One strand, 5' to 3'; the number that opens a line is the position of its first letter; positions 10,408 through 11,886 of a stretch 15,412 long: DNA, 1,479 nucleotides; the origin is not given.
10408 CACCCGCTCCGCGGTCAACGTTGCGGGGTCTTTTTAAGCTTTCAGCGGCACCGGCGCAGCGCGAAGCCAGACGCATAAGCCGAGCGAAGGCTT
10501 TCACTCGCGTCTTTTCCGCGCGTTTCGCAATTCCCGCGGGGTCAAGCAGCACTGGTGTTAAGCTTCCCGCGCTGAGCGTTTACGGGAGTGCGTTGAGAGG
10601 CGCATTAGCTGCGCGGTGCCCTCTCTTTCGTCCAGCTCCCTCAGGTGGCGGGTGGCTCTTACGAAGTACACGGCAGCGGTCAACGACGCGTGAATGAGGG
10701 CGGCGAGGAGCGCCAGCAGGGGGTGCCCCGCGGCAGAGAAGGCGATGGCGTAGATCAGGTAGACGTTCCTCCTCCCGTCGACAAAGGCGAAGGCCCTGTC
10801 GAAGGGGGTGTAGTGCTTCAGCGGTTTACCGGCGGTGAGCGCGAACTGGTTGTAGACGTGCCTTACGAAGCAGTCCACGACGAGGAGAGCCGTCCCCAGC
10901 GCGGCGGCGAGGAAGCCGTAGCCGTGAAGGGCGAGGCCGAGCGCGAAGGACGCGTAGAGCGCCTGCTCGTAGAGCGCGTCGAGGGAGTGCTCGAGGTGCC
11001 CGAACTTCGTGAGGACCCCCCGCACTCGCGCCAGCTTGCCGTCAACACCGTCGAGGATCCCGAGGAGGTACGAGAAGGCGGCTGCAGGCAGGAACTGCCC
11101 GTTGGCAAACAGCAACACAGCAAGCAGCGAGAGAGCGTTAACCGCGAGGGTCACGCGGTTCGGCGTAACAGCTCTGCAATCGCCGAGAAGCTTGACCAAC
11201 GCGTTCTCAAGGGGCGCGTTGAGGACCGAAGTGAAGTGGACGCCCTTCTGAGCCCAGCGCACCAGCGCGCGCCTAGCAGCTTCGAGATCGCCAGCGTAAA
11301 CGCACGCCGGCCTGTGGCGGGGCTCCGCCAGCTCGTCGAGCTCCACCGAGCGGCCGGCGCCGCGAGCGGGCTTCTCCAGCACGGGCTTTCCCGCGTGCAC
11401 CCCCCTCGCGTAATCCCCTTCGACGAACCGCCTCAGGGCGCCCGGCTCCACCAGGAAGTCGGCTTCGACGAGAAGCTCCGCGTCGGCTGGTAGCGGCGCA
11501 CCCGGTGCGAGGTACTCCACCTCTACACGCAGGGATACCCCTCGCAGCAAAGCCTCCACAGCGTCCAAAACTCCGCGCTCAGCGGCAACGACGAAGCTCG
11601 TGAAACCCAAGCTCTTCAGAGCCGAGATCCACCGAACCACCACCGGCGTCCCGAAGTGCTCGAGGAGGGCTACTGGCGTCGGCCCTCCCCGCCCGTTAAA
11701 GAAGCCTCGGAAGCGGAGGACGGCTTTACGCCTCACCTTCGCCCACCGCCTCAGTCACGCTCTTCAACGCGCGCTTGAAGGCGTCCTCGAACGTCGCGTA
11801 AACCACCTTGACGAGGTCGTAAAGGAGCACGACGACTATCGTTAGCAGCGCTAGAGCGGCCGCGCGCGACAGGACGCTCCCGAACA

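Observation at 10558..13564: Tandem overlapping IPCT/DIPPS-like fusion paralogues with reciprocal motif degeneration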

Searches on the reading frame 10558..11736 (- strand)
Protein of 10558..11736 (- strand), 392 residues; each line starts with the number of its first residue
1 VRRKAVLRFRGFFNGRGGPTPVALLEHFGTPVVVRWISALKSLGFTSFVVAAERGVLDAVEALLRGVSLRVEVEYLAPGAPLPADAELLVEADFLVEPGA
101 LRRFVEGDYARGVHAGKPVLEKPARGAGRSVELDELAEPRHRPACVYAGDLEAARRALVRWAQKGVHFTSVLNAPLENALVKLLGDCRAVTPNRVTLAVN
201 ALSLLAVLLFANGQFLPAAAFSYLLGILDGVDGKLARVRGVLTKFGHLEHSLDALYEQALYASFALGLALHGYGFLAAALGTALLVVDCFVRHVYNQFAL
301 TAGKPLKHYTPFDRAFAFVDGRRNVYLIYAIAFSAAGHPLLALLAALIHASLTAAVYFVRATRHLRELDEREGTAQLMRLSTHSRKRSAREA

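Call 6: search_protein_families(library=pfam, proteins=[window:10558-11736:-], max_evalue=1)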
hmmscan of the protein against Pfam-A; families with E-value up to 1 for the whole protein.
window:10558-11736:- (392 aa): 1 family
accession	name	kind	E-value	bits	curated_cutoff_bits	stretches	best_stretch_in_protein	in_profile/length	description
PF01066.26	CDP-OH_P_transf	-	7.7e-09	36.5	22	1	191-295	3-102/152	CDP-alcohol phosphatidyltransferase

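Call 7: search_protein_families(library=ncbifam, proteins=[window:10558-11736:-], max_evalue=1)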
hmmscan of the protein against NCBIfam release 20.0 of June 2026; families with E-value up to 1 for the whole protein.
window:10558-11736:- (392 aa): 6 families
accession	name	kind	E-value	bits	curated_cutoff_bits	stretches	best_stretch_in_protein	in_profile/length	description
NF041135.1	IPPtranDIPPsyn_Thcocales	equivalog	1.8e-11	43.7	580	1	149-360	208-417/419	bifunctional L-myo-inositol-1-phosphate cytidylyltransferase/CDP-L-myo-inositol myo-inositolphosphotransferase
NF045883.1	PIPSynth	equivalog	1.2e-10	41.5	170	1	170-286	8-122/197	phosphatidylinositol phosphate synthase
NF040950.1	archin_ph_syn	equivalog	6.1e-09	36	180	1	189-271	23-107/191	archaetidylinositol phosphate synthase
TIGR00473.1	pssA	equivalog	0.0066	16.6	107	1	202-248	7-53/153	CDP-diacylglycerol--serine O-phosphatidyltransferase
NF052561.1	PIPSynBT1523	equivalog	0.025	14.3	350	1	189-278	24-123/232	hypothetical protein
NF038087.1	arch_ser_synth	exception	0.15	11.7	240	1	195-246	10-63/216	archaetidylserine synthase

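Call 12: search_solved_structures(query=window:10558-11736:-, max_evalue=1, show_alignments=2)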
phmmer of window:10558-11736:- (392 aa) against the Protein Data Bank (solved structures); distinct sequences matched with E-value up to 1: 10.
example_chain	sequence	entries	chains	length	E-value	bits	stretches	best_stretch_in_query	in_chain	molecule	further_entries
4o6m_A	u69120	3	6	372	0.0001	24.8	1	171-344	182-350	AF2299, a CDP-alcohol phosphotransferase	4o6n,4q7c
6wm5_A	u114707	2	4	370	0.00046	22.6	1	175-270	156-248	AfCTD-Phosphatidylinositol-phosphate synthase (PIPS) fusion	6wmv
6h53_A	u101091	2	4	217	0.0023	20.3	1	189-272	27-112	CDP-diacylglycerol--inositol 3-phosphatidyltransferase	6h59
6h5a_A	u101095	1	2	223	0.0024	20.2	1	189-272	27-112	CDP-diacylglycerol--inositol 3-phosphatidyltransferase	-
3noc_D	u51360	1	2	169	0.0041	19.5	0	18-66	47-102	Designed ankyrin repeat protein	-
5mla_B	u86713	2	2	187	0.43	12.8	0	37-66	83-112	darpin k55 | darpin 55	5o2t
3sj7_A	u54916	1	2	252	0.45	12.8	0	121-169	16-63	3-oxoacyl-(Acyl-carrier-protein) reductase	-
3osu_A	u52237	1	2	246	0.53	12.6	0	123-169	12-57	3-oxoacyl-[acyl-carrier-protein] reductase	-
3nog_D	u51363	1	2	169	0.72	12.1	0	37-66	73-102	Designed ankyrin repeat protein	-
5oyj_A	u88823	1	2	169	0.94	11.7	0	37-100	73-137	DARPin D4b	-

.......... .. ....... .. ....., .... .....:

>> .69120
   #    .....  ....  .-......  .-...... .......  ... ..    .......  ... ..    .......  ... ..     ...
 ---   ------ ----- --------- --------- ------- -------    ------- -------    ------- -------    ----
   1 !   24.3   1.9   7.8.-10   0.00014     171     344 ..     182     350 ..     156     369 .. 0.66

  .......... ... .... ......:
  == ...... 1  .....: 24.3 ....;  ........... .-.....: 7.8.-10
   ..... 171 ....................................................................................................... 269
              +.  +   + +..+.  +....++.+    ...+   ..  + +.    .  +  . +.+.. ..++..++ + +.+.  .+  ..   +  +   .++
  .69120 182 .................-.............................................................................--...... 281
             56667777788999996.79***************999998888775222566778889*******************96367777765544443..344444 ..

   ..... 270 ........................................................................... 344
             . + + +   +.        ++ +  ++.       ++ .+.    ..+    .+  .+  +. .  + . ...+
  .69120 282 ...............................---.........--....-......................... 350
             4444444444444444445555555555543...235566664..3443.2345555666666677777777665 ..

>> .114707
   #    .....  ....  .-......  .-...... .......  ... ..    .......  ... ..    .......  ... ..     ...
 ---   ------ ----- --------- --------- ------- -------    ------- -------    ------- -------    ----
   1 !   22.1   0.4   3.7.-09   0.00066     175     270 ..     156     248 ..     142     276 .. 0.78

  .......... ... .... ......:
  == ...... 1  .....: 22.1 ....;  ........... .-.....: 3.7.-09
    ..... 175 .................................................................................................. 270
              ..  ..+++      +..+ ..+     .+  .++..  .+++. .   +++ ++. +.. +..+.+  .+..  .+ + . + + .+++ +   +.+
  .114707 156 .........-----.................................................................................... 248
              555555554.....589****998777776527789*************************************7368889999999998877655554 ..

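Call 14: find_homologous_proteins(query=window:10558-11736:-, max_evalue=0.001)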
Query window:10558-11736:- (392 aa): 34 proteins with E <= 0.001 among 8000 candidates.
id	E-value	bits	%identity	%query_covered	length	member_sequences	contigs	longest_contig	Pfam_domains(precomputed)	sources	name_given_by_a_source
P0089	7.6e-244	827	97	100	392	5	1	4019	PF01066.27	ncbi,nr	ncbi:MAG: CDP-alcohol phosphatidyltransferase family protein [Thermofilum sp.]|nr:CDP-alcohol phosph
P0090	2.0e-243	825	97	100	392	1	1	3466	PF01066.27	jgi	-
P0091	2.0e-243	825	97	100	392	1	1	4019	PF01066.27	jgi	-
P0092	7.2e-241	817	96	100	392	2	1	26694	PF01066.27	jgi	jgi:phosphatidylglycerophosphate synthase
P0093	5.9e-237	804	95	100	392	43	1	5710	PF01066.27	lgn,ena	-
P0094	2.2e-228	776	93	99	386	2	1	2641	PF01066.27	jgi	-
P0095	1.8e-208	710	92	91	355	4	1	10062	PF01066.27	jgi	jgi:phosphatidylglycerophosphate synthase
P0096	6.2e-195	666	81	96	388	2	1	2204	PF01066.27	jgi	-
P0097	1.6e-191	654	79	99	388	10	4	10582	PF01066.27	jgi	-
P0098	1.6e-181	622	77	99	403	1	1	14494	PF01066.27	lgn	-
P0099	2.4e-176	604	73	99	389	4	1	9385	PF01066.27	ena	-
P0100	9.2e-170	583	71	99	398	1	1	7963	PF01066.27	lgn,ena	-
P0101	5.4e-128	445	59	97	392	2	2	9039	PF01066.27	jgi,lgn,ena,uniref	uniref:CDP-alcohol phosphatidyltransferase family protein n=1 Tax=Thermofilum pendens TaxID=2269 Rep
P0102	1.9e-127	444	58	97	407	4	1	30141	PF01066.27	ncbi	-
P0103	2.3e-115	404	66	77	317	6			PF01066.27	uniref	uniref:CDP-alcohol phosphatidyltransferase family protein n=1 Tax=Thermofilum pendens TaxID=2269 Rep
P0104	1.2e-110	388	56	91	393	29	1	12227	PF01066.27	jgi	-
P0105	3.7e-110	387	56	91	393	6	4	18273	PF01066.27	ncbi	ncbi:MAG: CDP-alcohol phosphatidyltransferase family protein [Thermofilum sp.]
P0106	6.0e-110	386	55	92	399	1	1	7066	PF01066.27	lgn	-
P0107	1.6e-109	385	47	94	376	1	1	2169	PF01066.27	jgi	-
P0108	2.2e-109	384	48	94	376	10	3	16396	PF01066.27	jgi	-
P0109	1.1e-108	382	55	90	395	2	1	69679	PF01066.27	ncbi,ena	-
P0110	3.2e-107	377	83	56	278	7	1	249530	PF00483.30,PF01066.27,PF12804.14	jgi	jgi:phosphatidylglycerophosphate synthase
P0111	4.6e-106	373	46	94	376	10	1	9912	PF01066.27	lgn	-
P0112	6.4e-106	373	46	94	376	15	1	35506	PF01066.27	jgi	jgi:phosphatidylglycerophosphate synthase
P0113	1.2e-105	372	49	97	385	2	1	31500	PF01066.27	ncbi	ncbi:MAG: CDP-alcohol phosphatidyltransferase family protein [Infirmifilum sp.]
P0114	1.0e-102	362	49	93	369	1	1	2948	PF01066.27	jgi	-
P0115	4.7e-96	340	51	91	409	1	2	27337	PF01066.27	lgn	-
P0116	1.7e-64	236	43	87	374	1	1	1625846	PF01066.27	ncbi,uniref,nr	ncbi:CDP-alcohol phosphatidyltransferase family protein [Infirmifilum lucidum]|uniref:CDP-alcohol ph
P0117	9.5e-58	214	41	91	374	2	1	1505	PF01066.27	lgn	-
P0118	2.7e-57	213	41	91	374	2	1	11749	PF01066.27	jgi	-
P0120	8.3e-27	112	38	58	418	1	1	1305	PF01066.27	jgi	-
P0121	3.7e-22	97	36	49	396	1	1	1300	PF01066.27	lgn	-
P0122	2.7e-21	94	39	51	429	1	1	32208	PF01066.27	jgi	jgi:phosphatidylglycerophosphate synthase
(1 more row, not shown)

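Call 45: predict_structure(alignment_id=A3)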
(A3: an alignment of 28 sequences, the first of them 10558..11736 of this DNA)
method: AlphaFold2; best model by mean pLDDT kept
length: 392 residues; sequences in the alignment: 28
mean_pLDDT: 91.0   pTM: 0.84
mean pLDDT of the five models: 91.0, 89.6, 89.3, 88.8, 88.5
residues with pLDDT >= 90: 278; 70-90: 106; 50-70: 8; < 50: 0
segments of 3 or more residues with pLDDT < 50: none
pLDDT, mean of each block of 10 residues (from residue 1): 90 89 95 95 94 93 86 87 90 96 94 95 81 94 96 96 87 93 91 90 96 97 94 91 72 88 97 97 96 91 88 90 89 98 97 95 92 80 74 70
secondary structure, 60 per line:
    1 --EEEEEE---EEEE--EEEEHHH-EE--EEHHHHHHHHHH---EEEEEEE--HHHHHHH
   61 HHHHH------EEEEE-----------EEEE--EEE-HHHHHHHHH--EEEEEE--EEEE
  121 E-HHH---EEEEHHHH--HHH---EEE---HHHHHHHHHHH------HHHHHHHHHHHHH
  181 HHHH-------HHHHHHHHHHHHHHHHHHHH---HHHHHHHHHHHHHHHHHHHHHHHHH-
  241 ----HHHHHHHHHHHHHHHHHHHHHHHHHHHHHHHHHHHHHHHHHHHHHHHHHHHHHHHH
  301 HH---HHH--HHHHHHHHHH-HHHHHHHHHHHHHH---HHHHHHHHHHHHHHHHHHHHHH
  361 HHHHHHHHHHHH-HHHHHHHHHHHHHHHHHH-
elements in order: E3-8 E12-15 E18-21 H32-41 E45-51 H54-65 E72-76 E88-91 E94-96 H98-106 E109-114 E117-121 E129-132 H133-136 E145-147 H151-161 H168-184 H192-211 H215-239 H245-302 H311-320 H322-335 H339-372 H374-391

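Call 49: fold_search(model_id=the predicted structure, library=pdb)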
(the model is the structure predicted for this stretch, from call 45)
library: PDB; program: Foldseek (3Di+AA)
matches with E <= 10: 790; with E <= 0.001: 19
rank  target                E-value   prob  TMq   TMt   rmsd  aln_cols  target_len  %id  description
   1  4o6n_A                2.9e-11  1.00  0.64  0.74   4.4       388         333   18  Structure of AF2299, a CDP-alcohol phosphotransferase (CDP-bound) (released 2014-05-14)
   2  4mnd                  3.7e-11  1.00  0.56  0.54  10.7       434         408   16  Crystal structure of Archaeoglobus fulgidus IPCT-DIPPS bifunctional membrane protein (released 2014-07-02)
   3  4o6m_A                1.1e-10  1.00  0.63  0.74   4.5       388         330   18  Structure of AF2299, a CDP-alcohol phosphotransferase (CMP-bound) (released 2014-05-14)
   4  4q7c_A                1.5e-10  1.00  0.64  0.75   4.2       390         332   18  Structure of AF2299, a CDP-alcohol phosphotransferase (released 2014-05-28)
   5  4o6m_B                7.4e-10  1.00  0.63  0.71   4.5       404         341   18  Structure of AF2299, a CDP-alcohol phosphotransferase (CMP-bound) (released 2014-05-14)
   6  5d91                  2.0e-09  1.00  0.59  0.68   5.4       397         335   17  Structure of a phosphatidylinositolphosphate (PIP) synthase from Renibacterium Salmoninarum (released 2015-11-11)
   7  6wmv_C                5.6e-09  1.00  0.47  0.53   7.5       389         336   16  Structure of a phosphatidylinositol-phosphate synthase (PIPS) from Mycobacterium kansasii with evidence of substrate b (released 2020-05-27)
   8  6wm5_C                7.8e-09  1.00  0.44  0.50   8.3       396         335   15  Structure of a phosphatidylinositol-phosphate synthase (PIPS) from Mycobacterium kansasii (released 2020-05-27)
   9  5d92_A                1.2e-08  1.00  0.61  0.70   5.1       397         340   16  Structure of a phosphatidylinositolphosphate (PIP) synthase from Renibacterium Salmoninarum (released 2015-11-04)
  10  5d92_B                3.2e-08  1.00  0.63  0.71   4.5       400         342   17  Structure of a phosphatidylinositolphosphate (PIP) synthase from Renibacterium Salmoninarum (released 2015-11-04)
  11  6wmv_A                4.8e-08  1.00  0.39  0.45  16.3       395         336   16  Structure of a phosphatidylinositol-phosphate synthase (PIPS) from Mycobacterium kansasii with evidence of substrate b (released 2020-05-27)
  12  5d92_C                9.1e-08  1.00  0.59  0.68   5.4       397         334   15  Structure of a phosphatidylinositolphosphate (PIP) synthase from Renibacterium Salmoninarum (released 2015-11-04)
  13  6wm5_A                2.5e-07  1.00  0.39  0.45  16.0       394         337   15  Structure of a phosphatidylinositol-phosphate synthase (PIPS) from Mycobacterium kansasii (released 2020-05-27)
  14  6h59_B                2.3e-05  1.00  0.37  0.69   5.2       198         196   17  Crystal structure of Mycobacterium tuberculosis phosphatidylinositol phosphate synthase (PgsA1) with CDP-DAG bound (released 2019-05-15)
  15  6h59_A                5.6e-05  1.00  0.38  0.70   4.5       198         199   17  Crystal structure of Mycobacterium tuberculosis phosphatidylinositol phosphate synthase (PgsA1) with CDP-DAG bound (released 2019-05-15)
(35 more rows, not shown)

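Call 57: search_protein_representatives(alignment_id=A3)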
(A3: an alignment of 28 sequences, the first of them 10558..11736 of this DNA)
Query: 28 sequences, 378 profile positions. Proteins with E-value up to 0.001 (for the whole library): 7345; up to 1e-10: 1736; up to 1e-30: 279. The best 150 are listed.
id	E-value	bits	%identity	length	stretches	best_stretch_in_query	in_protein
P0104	2.1e-153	527.4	-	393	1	4-377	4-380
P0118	1.4e-124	432.5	-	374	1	4-368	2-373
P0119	9.8e-124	429.8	-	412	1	1-377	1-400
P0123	3.9e-105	368.6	-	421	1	12-377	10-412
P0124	3.9e-101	355.4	-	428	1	8-375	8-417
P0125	7.9e-99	347.8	-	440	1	13-376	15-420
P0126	9.7e-98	344.2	-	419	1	12-373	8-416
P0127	3.6e-95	335.8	-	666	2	4-375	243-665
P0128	8.5e-93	328.0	-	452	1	13-375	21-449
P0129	6.0e-90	318.6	-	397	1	56-373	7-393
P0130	6.5e-87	308.6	-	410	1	20-377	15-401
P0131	5.9e-86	305.4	-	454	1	17-371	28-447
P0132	1.2e-85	304.4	-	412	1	5-372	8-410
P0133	2.7e-85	303.3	-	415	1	22-375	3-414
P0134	1.9e-81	290.6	-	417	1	20-370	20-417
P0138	1.3e-79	284.6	-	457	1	5-372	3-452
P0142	8.6e-79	281.9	-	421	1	23-372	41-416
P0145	3.5e-75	270.0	-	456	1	17-374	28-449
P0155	5.9e-72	259.4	-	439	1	13-366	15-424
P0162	1.1e-70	255.2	-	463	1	13-373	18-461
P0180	2.7e-67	244.0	-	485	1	13-375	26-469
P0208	4.5e-64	233.4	-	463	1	12-372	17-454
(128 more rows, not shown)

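Call 59: list_cluster_members(proteins=[P0162, P0180, P0145, P0208, P0127, P0123, P0128, P0142, P0155, P0138])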
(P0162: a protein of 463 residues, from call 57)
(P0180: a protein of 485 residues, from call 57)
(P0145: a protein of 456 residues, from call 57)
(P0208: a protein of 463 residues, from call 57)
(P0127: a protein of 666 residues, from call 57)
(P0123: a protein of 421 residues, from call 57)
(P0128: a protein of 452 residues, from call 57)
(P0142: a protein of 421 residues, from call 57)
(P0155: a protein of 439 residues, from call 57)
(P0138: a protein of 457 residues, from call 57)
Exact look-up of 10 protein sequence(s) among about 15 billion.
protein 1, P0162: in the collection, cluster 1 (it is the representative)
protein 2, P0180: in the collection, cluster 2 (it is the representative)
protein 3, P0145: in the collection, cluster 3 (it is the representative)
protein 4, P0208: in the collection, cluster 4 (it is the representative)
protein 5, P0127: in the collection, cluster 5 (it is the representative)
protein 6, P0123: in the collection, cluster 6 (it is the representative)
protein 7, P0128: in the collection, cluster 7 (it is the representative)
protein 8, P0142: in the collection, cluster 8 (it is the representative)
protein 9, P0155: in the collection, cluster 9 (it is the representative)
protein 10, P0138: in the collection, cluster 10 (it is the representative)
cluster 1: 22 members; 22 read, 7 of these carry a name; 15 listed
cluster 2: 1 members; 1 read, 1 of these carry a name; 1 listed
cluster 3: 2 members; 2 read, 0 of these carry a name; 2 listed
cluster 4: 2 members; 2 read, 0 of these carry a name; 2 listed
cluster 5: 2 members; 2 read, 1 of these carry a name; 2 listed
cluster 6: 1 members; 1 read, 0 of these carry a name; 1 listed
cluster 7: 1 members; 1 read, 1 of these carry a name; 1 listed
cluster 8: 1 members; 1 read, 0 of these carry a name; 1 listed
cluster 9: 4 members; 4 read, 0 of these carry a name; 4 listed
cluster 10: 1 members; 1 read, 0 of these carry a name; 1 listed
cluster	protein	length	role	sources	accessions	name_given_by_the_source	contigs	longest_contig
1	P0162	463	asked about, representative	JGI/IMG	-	CDP-L-myo-inositol myo-inositolphosphotransferase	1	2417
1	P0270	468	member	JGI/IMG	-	CDP-L-myo-inositol myo-inositolphosphotransferase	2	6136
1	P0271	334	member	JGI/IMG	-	CDP-L-myo-inositol myo-inositolphosphotransferase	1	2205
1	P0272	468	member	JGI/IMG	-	CDP-L-myo-inositol myo-inositolphosphotransferase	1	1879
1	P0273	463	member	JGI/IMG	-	CDP-L-myo-inositol myo-inositolphosphotransferase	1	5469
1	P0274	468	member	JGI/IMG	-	CDP-L-myo-inositol myo-inositolphosphotransferase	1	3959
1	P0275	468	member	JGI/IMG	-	CDP-L-myo-inositol myo-inositolphosphotransferase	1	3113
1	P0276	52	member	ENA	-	-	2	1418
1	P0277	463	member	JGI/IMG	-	-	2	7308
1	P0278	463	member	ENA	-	-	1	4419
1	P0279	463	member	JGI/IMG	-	-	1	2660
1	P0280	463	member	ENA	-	-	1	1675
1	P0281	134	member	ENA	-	-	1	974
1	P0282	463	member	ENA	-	-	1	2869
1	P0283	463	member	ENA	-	-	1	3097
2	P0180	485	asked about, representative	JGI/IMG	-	choline kinase/phosphatidylglycerophosphate synthase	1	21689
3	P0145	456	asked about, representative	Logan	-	-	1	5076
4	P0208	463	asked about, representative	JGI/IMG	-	-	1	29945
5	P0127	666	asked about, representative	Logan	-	-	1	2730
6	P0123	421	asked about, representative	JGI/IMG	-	-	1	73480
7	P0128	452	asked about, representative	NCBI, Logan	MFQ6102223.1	MAG: CDP-alcohol phosphatidyltransferase family protein [Anaerolineae bacterium]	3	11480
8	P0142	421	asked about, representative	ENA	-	-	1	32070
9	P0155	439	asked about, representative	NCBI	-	-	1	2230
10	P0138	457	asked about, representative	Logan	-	-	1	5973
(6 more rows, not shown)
